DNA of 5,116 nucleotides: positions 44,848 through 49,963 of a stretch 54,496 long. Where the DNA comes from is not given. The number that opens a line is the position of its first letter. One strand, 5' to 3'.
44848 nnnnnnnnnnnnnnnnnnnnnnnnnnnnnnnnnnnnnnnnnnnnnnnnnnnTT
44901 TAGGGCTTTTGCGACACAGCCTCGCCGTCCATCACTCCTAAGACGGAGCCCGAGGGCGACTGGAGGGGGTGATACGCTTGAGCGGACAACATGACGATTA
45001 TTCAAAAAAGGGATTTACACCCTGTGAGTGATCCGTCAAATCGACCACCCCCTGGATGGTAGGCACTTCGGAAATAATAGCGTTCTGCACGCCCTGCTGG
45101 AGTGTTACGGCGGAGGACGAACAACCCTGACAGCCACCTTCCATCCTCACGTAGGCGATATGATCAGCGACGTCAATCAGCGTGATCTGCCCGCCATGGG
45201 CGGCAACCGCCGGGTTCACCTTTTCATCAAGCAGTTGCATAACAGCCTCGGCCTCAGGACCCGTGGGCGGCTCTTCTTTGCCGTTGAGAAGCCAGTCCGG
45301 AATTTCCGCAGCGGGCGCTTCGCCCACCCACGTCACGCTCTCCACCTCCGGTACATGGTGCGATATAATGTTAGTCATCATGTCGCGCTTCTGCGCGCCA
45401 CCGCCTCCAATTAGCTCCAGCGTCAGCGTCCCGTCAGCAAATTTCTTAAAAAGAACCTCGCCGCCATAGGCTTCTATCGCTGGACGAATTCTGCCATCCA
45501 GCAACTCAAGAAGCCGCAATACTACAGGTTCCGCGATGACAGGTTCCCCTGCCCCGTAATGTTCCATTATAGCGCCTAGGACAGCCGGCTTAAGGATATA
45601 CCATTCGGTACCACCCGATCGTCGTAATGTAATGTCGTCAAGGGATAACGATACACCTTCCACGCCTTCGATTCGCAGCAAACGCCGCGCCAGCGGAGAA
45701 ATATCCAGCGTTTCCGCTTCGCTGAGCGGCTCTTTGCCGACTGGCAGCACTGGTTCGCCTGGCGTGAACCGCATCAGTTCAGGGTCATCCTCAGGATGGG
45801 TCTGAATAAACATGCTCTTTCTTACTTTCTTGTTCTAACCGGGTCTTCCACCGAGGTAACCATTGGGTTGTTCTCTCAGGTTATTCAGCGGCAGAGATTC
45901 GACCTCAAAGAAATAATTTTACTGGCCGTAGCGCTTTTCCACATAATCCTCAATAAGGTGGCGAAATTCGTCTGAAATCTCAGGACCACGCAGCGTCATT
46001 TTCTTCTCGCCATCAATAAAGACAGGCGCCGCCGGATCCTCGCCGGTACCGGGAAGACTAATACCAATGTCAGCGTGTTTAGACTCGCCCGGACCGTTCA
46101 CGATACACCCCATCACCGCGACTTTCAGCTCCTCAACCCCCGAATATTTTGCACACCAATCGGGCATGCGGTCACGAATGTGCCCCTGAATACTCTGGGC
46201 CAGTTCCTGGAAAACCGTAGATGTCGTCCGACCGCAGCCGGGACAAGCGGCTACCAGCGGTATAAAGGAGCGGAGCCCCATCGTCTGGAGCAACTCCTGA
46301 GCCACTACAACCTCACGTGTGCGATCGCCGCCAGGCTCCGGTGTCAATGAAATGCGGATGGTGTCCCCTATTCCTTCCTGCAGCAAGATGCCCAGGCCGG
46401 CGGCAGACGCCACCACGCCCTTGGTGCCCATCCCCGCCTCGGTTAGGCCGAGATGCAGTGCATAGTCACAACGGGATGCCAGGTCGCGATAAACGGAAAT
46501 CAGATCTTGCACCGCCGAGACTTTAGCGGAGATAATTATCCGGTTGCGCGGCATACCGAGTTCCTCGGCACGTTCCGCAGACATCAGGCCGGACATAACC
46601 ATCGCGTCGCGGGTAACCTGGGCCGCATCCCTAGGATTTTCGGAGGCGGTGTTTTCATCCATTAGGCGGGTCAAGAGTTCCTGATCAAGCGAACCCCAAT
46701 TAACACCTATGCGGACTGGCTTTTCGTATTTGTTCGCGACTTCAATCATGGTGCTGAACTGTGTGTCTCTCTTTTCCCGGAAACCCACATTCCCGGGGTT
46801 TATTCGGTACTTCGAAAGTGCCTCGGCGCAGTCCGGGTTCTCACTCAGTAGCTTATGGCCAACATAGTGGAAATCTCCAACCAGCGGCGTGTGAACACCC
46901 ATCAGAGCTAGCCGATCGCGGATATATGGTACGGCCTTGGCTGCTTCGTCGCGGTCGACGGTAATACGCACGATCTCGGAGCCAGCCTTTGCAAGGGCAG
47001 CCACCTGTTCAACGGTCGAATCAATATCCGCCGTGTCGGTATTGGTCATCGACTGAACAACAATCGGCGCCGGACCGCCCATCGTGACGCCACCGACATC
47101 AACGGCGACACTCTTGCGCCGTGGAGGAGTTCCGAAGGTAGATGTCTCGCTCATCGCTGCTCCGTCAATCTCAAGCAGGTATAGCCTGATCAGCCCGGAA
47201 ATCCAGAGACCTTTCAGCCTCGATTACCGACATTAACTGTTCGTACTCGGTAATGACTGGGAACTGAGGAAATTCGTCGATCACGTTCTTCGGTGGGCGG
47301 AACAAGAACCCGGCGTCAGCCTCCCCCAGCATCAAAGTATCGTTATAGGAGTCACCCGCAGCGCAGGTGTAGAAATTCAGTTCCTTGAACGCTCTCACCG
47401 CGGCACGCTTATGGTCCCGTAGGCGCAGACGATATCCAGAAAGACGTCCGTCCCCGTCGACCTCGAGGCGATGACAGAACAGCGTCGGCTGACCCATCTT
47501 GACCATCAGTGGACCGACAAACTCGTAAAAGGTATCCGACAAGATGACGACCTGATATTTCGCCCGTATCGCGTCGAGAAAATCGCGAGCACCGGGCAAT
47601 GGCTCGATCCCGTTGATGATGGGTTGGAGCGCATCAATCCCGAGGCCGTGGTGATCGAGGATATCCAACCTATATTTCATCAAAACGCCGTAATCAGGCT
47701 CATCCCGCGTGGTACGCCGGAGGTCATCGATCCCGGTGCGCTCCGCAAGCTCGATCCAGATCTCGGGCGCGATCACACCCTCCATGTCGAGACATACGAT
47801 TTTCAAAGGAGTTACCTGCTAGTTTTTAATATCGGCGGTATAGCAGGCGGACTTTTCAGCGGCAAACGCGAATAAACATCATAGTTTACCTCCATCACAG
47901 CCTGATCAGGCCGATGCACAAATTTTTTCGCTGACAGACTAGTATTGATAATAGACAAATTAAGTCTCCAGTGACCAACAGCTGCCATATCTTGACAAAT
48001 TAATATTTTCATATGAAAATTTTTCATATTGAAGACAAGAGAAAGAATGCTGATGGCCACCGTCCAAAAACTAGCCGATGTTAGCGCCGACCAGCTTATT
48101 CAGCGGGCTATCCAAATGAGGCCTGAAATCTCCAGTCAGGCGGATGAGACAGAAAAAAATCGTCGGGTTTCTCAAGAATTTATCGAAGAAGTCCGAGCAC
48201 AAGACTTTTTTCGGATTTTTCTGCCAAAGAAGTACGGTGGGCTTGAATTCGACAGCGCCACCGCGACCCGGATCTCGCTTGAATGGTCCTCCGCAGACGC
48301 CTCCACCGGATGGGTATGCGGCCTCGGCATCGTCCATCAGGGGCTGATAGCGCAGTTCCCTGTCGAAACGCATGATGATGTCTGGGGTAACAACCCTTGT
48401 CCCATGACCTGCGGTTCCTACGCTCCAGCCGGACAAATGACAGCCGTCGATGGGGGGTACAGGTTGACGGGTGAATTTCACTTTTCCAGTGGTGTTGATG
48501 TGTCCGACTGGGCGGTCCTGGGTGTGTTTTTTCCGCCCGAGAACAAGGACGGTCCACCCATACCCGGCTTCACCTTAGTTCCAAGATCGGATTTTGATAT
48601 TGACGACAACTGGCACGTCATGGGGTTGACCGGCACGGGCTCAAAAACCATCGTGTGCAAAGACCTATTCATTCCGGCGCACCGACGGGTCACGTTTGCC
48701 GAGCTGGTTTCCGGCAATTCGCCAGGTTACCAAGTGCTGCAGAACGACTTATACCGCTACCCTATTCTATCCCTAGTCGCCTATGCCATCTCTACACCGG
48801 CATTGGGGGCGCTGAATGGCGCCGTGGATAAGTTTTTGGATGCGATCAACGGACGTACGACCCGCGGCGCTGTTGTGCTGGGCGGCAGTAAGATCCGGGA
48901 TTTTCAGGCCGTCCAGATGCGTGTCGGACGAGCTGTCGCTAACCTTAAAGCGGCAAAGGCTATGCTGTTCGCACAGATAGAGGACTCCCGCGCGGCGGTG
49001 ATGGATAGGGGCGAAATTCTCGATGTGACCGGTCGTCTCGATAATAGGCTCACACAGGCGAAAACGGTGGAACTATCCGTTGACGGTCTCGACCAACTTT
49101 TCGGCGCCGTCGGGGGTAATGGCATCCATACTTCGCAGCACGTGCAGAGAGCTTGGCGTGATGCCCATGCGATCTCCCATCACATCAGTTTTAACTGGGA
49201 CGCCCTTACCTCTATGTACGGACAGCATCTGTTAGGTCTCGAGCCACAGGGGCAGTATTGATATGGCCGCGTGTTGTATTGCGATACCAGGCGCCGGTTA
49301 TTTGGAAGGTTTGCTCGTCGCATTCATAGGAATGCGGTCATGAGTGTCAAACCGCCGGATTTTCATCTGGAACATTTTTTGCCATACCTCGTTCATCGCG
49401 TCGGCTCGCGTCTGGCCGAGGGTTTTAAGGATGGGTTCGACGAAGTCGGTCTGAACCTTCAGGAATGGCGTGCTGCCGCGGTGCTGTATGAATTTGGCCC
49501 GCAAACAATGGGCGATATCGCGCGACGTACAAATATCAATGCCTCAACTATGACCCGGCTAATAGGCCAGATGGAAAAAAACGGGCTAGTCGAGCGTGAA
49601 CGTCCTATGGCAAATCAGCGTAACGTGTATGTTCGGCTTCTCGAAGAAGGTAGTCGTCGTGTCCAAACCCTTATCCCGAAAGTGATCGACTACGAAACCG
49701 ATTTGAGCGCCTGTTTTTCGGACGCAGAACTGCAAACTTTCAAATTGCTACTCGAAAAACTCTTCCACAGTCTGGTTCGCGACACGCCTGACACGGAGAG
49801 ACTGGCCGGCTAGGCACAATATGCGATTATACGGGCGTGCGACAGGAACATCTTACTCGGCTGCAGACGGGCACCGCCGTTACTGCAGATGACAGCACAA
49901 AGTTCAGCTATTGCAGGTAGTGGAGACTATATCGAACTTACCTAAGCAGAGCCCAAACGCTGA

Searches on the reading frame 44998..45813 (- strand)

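Call 10: search_protein_families(library=pfam, proteins=[window:44998-45813:-])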
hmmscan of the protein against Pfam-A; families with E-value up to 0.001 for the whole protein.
window:44998-45813:- (271 aa): 2 families
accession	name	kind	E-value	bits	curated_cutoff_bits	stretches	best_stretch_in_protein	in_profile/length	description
PF01106.22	NifU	-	8.1e-29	100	27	2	191-257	1-67/67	NifU-like domain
PF08712.16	Nfu_N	-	4.4e-14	52.7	27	1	3-87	1-86/88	Scaffold protein Nfu/NifU N terminal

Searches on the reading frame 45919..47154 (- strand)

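Call 10: search_protein_families(library=pfam, proteins=[window:45919-47154:-])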
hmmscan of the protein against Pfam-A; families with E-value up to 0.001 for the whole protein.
window:45919-47154:- (411 aa): 1 family
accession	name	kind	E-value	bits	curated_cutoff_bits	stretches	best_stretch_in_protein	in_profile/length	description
PF04551.19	GcpE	-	1.7e-112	376.3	32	1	17-402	3-342/343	GcpE protein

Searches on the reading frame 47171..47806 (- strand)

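Call 10: search_protein_families(library=pfam, proteins=[window:47171-47806:-])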
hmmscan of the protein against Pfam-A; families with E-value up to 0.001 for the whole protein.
window:47171-47806:- (211 aa): 2 families
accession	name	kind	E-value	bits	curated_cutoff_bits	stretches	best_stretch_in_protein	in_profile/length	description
PF00702.32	Hydrolase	-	4.2e-07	31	26.4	1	2-164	2-191/191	haloacid dehalogenase-like hydrolase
PF12710.13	HAD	-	1.8e-06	28.9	27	1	70-160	87-188/189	haloacid dehalogenase-like hydrolase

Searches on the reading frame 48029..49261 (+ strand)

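Call 10: search_protein_families(library=pfam, proteins=[window:48029-49261:+])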
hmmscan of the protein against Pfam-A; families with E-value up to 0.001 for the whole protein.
window:48029-49261:+ (410 aa): 3 families
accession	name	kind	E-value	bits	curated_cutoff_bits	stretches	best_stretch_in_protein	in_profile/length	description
PF08028.16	Acyl-CoA_dh_2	-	8.2e-29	101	22.7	1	253-390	2-134/134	Acyl-CoA dehydrogenase, C-terminal domain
PF00441.29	Acyl-CoA_dh_1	-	9.2e-08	32.8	22.4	1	257-381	21-130/150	Acyl-CoA dehydrogenase, C-terminal domain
PF02771.21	Acyl-CoA_dh_N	-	1.3e-07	32.4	22.9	1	31-100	16-85/113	Acyl-CoA dehydrogenase, N-terminal domain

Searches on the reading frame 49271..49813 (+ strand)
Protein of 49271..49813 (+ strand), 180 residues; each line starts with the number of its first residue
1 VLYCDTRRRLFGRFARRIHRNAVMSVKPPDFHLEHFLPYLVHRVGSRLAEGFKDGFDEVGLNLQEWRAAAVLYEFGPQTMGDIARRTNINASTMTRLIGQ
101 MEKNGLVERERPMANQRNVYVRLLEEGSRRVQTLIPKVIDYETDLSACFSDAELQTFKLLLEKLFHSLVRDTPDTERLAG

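Call 10: search_protein_families(library=pfam, proteins=[window:49271-49813:+])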
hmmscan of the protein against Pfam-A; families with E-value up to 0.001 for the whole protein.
window:49271-49813:+ (180 aa): 8 families
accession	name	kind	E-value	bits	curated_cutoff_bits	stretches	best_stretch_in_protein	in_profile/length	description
PF01047.28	MarR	-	2.2e-13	50.3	24.6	1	61-119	1-59/59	MarR family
PF12802.13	MarR_2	-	5.2e-13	49.4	27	1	60-111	2-54/61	MarR family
PF01978.25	TrmB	-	1.3e-07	31.8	25.6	1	58-111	3-56/68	Sugar-specific transcriptional regulator TrmB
PF22381.2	Staph_reg_Sar_Rot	-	1.1e-05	25.8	27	1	57-132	8-83/85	Transcriptional regulator SarA/Rot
PF13412.12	HTH_24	-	1.5e-05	24.9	21.9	1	72-108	12-48/48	Winged helix-turn-helix DNA-binding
PF13463.12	HTH_27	-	2.5e-05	24.9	22.2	1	74-127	15-68/68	Winged helix DNA-binding domain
PF09339.16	HTH_IclR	-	3e-05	24.1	22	1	77-110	18-51/52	IclR helix-turn-helix domain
PF12840.13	HTH_20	-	0.00011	22.5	27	0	76-109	17-50/51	Helix-turn-helix domain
